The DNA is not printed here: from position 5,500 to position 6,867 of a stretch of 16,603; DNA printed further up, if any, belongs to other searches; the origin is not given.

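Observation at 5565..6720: AT-rich membrane-anchored orphan gene inserted between the att core and the prophage integrase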

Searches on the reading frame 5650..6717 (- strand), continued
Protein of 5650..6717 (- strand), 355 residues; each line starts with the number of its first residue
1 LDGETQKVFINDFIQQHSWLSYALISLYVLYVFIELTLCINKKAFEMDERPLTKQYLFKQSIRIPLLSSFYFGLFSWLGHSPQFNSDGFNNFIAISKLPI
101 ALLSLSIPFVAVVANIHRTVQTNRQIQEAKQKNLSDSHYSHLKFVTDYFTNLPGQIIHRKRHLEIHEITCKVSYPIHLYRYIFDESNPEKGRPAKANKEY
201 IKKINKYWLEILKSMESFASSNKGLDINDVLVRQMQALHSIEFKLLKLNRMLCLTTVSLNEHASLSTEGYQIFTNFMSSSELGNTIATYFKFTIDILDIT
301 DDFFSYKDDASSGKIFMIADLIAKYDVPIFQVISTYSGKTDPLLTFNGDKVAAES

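Call 56: find_homologous_proteins(query=A3, max_evalue=0.00001)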
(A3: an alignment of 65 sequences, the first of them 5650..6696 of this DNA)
Query A3 (65 sequences) (348 aa, profile of the alignment): 87 proteins with E <= 0.00001 among 8000 candidates.
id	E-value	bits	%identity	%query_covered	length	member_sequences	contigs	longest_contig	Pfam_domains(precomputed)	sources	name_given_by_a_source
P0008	1.8e-95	338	64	100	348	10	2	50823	-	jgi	-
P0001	3.9e-94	334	100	100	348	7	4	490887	-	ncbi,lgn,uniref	ncbi:hypothetical protein ABQ485_02135 [Citrobacter portucalensis]|uniref:hypothetical protein n=1 T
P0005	4.3e-94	334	69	100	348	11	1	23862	-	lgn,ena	-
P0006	5.7e-94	333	67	100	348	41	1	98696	-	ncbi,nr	ncbi:hypothetical protein NN660_002586 [Escherichia fergusonii]|nr:hypothetical protein [Escherichia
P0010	1.5e-93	332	63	100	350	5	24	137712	-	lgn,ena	-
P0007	2.8e-93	331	67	100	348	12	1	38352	-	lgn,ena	-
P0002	6.9e-92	326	76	100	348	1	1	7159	-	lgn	-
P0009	1.3e-91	326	67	93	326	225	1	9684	-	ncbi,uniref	ncbi:hypothetical protein, partial [Escherichia coli]|uniref:hypothetical protein n=2 Tax=Enterobact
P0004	6.2e-90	320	72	99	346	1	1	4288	-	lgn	-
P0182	8.6e-90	320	30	82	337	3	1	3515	-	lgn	-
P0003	2.0e-89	318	72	100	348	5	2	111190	-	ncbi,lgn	ncbi:hypothetical protein ENINCK372B1_16830 [Enterobacter intestinihominis]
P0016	4.5e-89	317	45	92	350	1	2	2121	-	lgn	-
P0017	1.2e-88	316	42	96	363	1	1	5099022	-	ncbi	ncbi:hypothetical protein ACJ6TS_20690 [Citrobacter telavivensis]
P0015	2.2e-88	315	44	93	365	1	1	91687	-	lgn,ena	-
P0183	2.8e-88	315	30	82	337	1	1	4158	-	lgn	-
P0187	5.2e-86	307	41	53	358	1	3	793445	-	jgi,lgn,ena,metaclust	metaclust:\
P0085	1.3e-85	306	31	74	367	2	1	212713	-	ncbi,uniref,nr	ncbi:Uncharacterised protein [Serratia fonticola]|uniref:hypothetical protein n=1 Tax=Serratia fonti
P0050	2.9e-79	285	45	44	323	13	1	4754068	-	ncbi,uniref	ncbi:hypothetical protein [Citrobacter portucalensis]|uniref:hypothetical protein n=1 Tax=Citrobacte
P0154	4.8e-75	271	32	66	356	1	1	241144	-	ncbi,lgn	ncbi:hypothetical protein AAA733_002258 [Providencia rettgeri]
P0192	1.0e-74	270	29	74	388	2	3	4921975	-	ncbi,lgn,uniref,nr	ncbi:hypothetical protein [Dickeya dadantii]|uniref:hypothetical protein n=1 Tax=Dickeya dadantii Ta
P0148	1.2e-68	250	36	49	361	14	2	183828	-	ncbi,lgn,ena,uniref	ncbi:hypothetical protein AB7194_11105 [Providencia stuartii]|uniref:hypothetical protein n=1 Tax=Pr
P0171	1.7e-66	243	37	32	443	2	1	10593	-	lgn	-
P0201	1.9e-66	243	34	60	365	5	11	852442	-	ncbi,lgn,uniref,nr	ncbi:hypothetical protein EX227_03440 [Providencia rettgeri]|uniref:Uncharacterized protein n=1 Tax=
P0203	6.4e-66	241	28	46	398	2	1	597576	-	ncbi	ncbi:hypothetical protein AB7188_01020 [Providencia rettgeri]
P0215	4.5e-60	222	30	36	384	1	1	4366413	-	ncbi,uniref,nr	ncbi:hypothetical protein HGO23_04720 [Xenorhabdus budapestensis]|uniref:Phage abortive infection pr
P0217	7.0e-59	218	35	34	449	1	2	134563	-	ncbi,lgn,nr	ncbi:hypothetical protein ACIPUA_22500 [Providencia sp. AGC89]|nr:hypothetical protein [Providencia 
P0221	8.5e-56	208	33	33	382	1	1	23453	-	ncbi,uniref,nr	ncbi:hypothetical protein [Xenorhabdus bovienii]|uniref:hypothetical protein n=1 Tax=Xenorhabdus bov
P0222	9.1e-55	204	33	30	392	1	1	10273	-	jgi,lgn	jgi:amino acid transporter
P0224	8.1e-48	182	42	24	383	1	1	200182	-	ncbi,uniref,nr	ncbi:hypothetical protein [Providencia sp. PROV119]|uniref:hypothetical protein n=1 Tax=Providencia 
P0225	6.3e-30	123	27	47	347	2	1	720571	-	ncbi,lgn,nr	ncbi:hypothetical protein RGL88_000903 [Providencia rettgeri]|nr:hypothetical protein [Providencia r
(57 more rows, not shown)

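Call 57: search_protein_families(library=pfam, proteins=[P0215, P0221, P0217, P0222, P0224, P0225, P0192, P0171, P0203, window:5650-6696:-], max_evalue=10)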
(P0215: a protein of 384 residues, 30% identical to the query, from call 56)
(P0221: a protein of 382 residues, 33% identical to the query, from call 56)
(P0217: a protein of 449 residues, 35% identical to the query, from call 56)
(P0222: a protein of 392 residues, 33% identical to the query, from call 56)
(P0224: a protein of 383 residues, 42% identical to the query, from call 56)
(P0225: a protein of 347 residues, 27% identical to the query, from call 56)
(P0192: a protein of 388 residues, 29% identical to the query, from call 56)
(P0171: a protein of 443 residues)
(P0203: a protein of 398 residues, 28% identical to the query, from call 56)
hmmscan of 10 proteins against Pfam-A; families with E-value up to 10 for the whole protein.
P0215 (384 aa): 2 families
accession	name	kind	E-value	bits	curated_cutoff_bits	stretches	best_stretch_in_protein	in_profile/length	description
PF07690.21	MFS_1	-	0.19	11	33.4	1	6-102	152-266/347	Major Facilitator Superfamily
PF07811.17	TadE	-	0.26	11.9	22.9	1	44-60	6-22/43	TadE-like protein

P0221 (382 aa): 0 families

P0217 (449 aa): 5 families
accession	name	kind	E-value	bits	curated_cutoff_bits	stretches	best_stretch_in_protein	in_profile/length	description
PF04531.18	Phage_holin_1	-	0.18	12.8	22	1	77-137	8-63/82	Bacteriophage holin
PF16981.10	Chi-conotoxin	-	0.26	12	27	1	29-63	4-38/60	chi-Conotoxin or t superfamily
PF24053.1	DUF7356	-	1.8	9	27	1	211-252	38-82/105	Domain of unknown function (DUF7356)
PF01312.24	Bac_export_2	-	3.7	7.1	24.4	1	11-156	70-215/335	FlhB HrpN YscU SpaS Family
PF17870.6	Insulin_TMD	-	4.4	7.9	33.4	1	73-99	7-32/47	Insulin receptor trans-membrane segment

P0222 (392 aa): 4 families
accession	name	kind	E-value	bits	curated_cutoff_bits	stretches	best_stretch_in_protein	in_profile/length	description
PF13567.11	DUF4131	-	0.12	12.5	31.6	1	6-70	5-56/165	Domain of unknown function (DUF4131)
PF07690.21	MFS_1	-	0.22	10.9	33.4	1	6-102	152-266/347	Major Facilitator Superfamily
PF13687.11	DUF4153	-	0.25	10.9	27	1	5-62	133-192/373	Domain of unknown function (DUF4153)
PF20990.2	DUF2207_C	-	0.59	10.2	33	1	5-77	141-200/247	Predicted membrane protein (DUF2207) C-terminal domain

P0224 (383 aa): 4 families
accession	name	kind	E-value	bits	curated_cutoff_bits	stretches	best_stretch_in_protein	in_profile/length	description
PF11790.14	Glyco_hydro_cc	-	0.058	13.4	21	1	97-165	154-218/237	Glycosyl hydrolase catalytic core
PF23150.1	CFAP61_dimer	-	0.11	13.3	27.9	1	104-156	36-87/119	CFAP61 dimerisation domain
PF17922.6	TetR_C_17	-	0.17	12.6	26.1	1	105-138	23-56/100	Tetracyclin repressor-like, C-terminal domain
PF04290.18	DctQ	-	0.2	12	28.3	1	43-101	63-120/132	Tripartite ATP-independent periplasmic transporters, DctQ component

P0225 (347 aa): 1 family
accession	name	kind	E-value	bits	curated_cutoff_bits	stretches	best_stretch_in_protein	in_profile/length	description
PF24992.1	DUF7777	-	0.52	11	27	1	301-346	19-64/135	Domain of unknown function (DUF7777)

P0192 (388 aa): 0 families

P0171 (443 aa): 5 families
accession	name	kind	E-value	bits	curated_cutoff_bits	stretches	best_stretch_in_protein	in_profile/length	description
PF16526.10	CLZ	-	0.015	16.2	26.7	1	232-274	9-51/71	C-terminal leucine zipper domain of cyclic nucleotide-gated channels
PF04531.18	Phage_holin_1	-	0.063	14.2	22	1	71-131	8-63/82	Bacteriophage holin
PF23996.1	DUF7314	-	0.27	12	27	1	71-92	56-77/87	Domain of unknown function (DUF7314)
PF20664.2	DUF6814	-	0.54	11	25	1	4-33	32-60/71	Family of unknown function (DUF6814)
PF11877.13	DUF3397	-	5.4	7.7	25.9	0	20-97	3-80/112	Protein of unknown function (DUF3397)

P0203 (398 aa): 1 family
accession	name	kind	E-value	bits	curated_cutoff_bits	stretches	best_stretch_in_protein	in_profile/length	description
PF07811.17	TadE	-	3.8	8.2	22.9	1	44-60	6-22/43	TadE-like protein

window:5650-6696:- (348 aa): 1 family
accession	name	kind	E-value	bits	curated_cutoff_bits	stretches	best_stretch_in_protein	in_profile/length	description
PF00956.23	NAP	-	0.031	13.9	28.6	1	116-217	13-103/266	Nucleosome assembly protein (NAP)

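Call 58: list_cluster_members(proteins=[P0215, P0001])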
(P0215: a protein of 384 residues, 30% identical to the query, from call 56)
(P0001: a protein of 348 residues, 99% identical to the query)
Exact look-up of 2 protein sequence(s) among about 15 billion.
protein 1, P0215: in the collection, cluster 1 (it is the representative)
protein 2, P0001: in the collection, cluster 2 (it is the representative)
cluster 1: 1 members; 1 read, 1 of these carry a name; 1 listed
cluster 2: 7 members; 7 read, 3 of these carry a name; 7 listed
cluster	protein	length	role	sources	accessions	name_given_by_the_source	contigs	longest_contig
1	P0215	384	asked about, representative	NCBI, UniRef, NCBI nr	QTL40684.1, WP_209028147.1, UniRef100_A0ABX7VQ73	hypothetical protein HGO23_04720 [Xenorhabdus budapestensis] | Phage abortive infection protein n=1 Tax=Xenorhabdus budapestensis TaxID=290110 ... | hypothetical protein [Xenorhabdus budapestensis]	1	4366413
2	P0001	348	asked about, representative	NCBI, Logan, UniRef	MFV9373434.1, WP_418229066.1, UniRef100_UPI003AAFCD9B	hypothetical protein ABQ485_02135 [Citrobacter portucalensis] | hypothetical protein n=1 Tax=Citrobacter portucalensis TaxID=1639133 RepID=UPI003AAFCD9B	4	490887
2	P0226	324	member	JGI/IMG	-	ribosomal protein L22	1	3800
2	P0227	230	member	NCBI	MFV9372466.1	hypothetical protein ABQ487_32520, partial [Raoultella ornithinolytica]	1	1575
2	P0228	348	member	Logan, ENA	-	-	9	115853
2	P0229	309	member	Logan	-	-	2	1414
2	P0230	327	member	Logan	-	-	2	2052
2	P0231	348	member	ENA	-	-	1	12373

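Call 62: search_protein_families(library=padloc, alignment_id=A3, max_evalue=10)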
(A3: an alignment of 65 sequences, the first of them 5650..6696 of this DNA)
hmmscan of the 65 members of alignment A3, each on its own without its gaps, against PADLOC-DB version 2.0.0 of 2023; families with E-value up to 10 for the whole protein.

A. member 1, window:5650-6696:- (348 aa): 0 families

B. families by the number of members that match (of 65 scanned): 11 families
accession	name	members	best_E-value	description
PDLC02912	2TM_IV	2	4.4e-05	-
PDLC00682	Effector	1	0.0019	2TM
PDLC00220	KwaA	1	0.0037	Unknown function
PDLC04444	PDC-M13C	1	0.0049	-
PDLC00691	Effector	1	0.0051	2TM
PDLC04270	PDC-M01B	1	0.0058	-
PDLC00215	KwaA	1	0.0087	Unknown function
PDLC03840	LeoA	1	0.015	-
PDLC01970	CARF_TM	1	0.016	-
PDLC04497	PDC-M18A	1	0.026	-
PDLC03527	REase_II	1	0.028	Type II restriction enzyme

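Call 73: find_encoding_contigs(protein=P0201, flank=7000, max_places=3)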
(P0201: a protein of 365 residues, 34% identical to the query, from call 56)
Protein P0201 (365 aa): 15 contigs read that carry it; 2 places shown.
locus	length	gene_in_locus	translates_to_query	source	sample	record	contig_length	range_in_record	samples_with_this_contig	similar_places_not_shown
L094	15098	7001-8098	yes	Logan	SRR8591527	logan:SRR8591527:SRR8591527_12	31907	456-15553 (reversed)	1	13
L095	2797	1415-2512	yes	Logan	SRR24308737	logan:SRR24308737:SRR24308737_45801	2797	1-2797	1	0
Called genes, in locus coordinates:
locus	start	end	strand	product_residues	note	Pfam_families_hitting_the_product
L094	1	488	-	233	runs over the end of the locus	PF05944:Phage_term_smal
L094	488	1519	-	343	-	PF05125:Phage_cap_P2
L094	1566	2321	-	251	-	PF05929:Phage_GPO_N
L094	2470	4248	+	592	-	PF06056:Terminase_5, PF03237:Terminase_6N, PF17289:Terminase_6C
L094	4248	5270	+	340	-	PF04860:Phage_portal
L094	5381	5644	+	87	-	PF04606:Ogr_Delta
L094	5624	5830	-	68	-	-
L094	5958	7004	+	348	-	-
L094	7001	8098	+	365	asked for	-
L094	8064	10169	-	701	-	PF05840:Phage_GPA, PF23343:REP_ORF2-G2P (weak)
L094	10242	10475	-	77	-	PF10809:DUF2732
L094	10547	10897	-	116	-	PF17282:DUF5347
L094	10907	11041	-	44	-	-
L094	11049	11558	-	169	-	PF06892:Phage_CP76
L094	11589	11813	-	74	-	-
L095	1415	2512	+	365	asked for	-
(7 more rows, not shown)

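Call 74: find_encoding_contigs(protein=P0192, flank=7000, max_places=2)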
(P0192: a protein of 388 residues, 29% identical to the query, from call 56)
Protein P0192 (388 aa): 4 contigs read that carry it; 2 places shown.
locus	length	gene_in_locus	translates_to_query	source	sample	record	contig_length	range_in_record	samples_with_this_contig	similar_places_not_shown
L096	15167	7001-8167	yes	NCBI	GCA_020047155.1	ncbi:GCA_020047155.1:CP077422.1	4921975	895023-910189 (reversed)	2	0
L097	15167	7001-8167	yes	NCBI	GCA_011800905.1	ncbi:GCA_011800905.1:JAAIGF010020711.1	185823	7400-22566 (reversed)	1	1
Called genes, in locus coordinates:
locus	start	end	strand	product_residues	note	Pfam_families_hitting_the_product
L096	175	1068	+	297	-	PF12101:DUF3577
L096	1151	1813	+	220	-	PF11679:DUF3275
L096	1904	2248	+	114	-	-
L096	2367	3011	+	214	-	-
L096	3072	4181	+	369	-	PF19587:DUF6094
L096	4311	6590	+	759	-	PF04851:ResIII (faint), PF00176:SNF2-rel_dom (faint), PF00270:DEAD (faint), PF00271:Helicase_C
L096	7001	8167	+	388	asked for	-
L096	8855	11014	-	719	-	PF02810:SEC-C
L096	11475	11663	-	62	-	-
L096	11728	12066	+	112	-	-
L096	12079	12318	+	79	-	-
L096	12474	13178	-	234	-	-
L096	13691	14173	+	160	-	-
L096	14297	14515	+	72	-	-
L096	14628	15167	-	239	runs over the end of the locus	-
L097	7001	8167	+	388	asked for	-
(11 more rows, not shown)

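Call 75: find_encoding_contigs(protein=P0215, flank=7000, max_places=2)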
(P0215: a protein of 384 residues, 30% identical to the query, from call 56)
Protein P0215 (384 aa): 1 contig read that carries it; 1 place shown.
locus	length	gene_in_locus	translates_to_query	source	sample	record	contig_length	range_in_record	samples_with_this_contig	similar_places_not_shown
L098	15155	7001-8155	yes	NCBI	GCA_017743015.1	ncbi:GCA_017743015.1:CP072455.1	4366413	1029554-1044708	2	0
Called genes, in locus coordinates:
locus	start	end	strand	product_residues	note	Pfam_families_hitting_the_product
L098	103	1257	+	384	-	PF05065:Phage_capsid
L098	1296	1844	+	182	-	PF04586:Peptidase_S78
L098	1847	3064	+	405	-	PF04860:Phage_portal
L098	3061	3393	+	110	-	PF05521:Phage_HCP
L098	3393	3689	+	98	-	-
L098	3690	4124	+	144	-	PF01844:HNH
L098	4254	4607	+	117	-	PF05119:Terminase_4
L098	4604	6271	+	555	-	PF03354:TerL_ATPase, PF20441:TerL_nuclease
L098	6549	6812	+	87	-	PF13693:HTH_35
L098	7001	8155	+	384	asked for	-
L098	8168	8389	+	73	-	PF13693:HTH_35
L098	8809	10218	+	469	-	PF00772:DnaB, PF03796:DnaB_C, PF13481:AAA_25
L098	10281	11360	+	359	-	PF01168:Ala_racemase_N, PF00842:Ala_racemase_C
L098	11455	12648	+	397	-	PF00155:Aminotran_1_2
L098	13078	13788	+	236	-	PF09414:RNA_ligase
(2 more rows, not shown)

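Call 78: find_encoding_contigs(protein=P0187, flank=7000, max_places=2)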
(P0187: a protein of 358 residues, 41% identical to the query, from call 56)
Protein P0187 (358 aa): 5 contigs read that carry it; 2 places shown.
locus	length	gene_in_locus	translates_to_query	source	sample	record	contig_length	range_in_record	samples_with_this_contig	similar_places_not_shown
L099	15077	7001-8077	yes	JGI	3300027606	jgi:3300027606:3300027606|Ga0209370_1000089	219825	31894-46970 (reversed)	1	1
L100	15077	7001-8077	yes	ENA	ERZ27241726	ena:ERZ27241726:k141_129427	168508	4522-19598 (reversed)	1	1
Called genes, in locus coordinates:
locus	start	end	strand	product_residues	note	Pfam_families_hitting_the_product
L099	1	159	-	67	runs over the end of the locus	-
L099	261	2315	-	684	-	PF05840:Phage_GPA, PF23343:REP_ORF2-G2P (weak)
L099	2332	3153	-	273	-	PF02086:MethyltransfD12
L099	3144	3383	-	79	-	PF10809:DUF2732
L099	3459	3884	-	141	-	-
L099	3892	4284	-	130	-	-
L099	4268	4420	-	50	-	PF10893:Phage_186_Fil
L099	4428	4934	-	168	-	PF06892:Phage_CP76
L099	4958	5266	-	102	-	-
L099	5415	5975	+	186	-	PF07022:Phage_CI_repr, PF16452:Phage_CI_C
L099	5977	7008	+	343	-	PF24624:Int_N, PF00589:Phage_integrase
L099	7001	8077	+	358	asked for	-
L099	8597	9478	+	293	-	PF19263:DUF5906, PF03288:Pox_D5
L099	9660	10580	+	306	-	-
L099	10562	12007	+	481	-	PF24405:Pua-like, PF00149:Metallophos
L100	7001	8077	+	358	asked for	-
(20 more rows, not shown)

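Call 79: find_encoding_contigs(protein=P0085, flank=7000, max_places=2)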
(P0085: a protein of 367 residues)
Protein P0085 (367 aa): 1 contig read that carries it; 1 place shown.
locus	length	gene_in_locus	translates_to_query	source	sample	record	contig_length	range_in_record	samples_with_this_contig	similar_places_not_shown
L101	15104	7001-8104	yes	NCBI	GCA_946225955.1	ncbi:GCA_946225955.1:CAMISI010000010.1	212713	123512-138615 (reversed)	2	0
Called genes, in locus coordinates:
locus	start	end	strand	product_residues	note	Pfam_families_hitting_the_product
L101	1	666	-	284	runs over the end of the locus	PF11356:T2SSC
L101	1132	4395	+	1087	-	PF03714:PUD (weak), PF17967:Pullulanase_N2, PF02922:CBM_48, PF18494:Pullulanase_Ins, PF11852:Pullul_strch_C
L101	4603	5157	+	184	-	PF16537:T2SSB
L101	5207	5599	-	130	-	PF09691:T2SS_PulS_OutS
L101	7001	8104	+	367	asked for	-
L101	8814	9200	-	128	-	PF09851:SHOCT (weak)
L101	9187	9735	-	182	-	-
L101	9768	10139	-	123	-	-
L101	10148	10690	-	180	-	PF00239:Resolvase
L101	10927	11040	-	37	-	-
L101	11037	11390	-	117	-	PF10980:DUF2787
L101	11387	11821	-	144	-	PF04002:RadC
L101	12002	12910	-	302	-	PF10386:DUF2441 (weak)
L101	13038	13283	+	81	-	-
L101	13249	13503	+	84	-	-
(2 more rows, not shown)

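Call 80: find_encoding_contigs(protein=P0050, flank=7000, max_places=2)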
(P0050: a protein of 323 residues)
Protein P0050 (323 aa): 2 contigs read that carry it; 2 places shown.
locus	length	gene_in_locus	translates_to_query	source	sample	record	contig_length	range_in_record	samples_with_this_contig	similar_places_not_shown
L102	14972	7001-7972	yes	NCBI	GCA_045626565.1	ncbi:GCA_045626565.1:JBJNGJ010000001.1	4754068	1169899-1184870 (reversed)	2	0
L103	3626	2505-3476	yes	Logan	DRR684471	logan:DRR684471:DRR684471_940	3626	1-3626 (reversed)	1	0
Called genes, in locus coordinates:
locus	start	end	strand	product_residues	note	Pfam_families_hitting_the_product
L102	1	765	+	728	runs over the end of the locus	PF00664:ABC_membrane, PF00005:ABC_tran, PF02463:SMC_N (faint), PF13304:AAA_21 (faint)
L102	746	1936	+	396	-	PF25919:BSH_CusB (faint), PF25917:BSH_RND (weak), PF25994:HH_AprE (weak), PF26002:Beta-barrel_AprE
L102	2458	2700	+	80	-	-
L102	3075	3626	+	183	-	-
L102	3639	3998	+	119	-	-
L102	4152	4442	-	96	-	-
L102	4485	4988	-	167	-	PF06892:Phage_CP76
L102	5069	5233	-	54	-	-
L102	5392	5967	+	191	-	PF07022:Phage_CI_repr, PF16452:Phage_CI_C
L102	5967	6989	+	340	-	PF24624:Int_N, PF00589:Phage_integrase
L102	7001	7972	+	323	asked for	-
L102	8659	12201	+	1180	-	PF11924:IAT_beta, PF09134:Invasin_D3, PF02369:Big_1, PF09134:Invasin_D3, PF02369:Big_1, PF02369:Big_1, PF09134:Invasin_D3, PF02369:Big_1, +5 more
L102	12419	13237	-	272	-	PF04962:KduI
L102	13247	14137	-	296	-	PF01261:AP_endonuc_2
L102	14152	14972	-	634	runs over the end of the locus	PF00294:PfkB, PF09863:DUF2090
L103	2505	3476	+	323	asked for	-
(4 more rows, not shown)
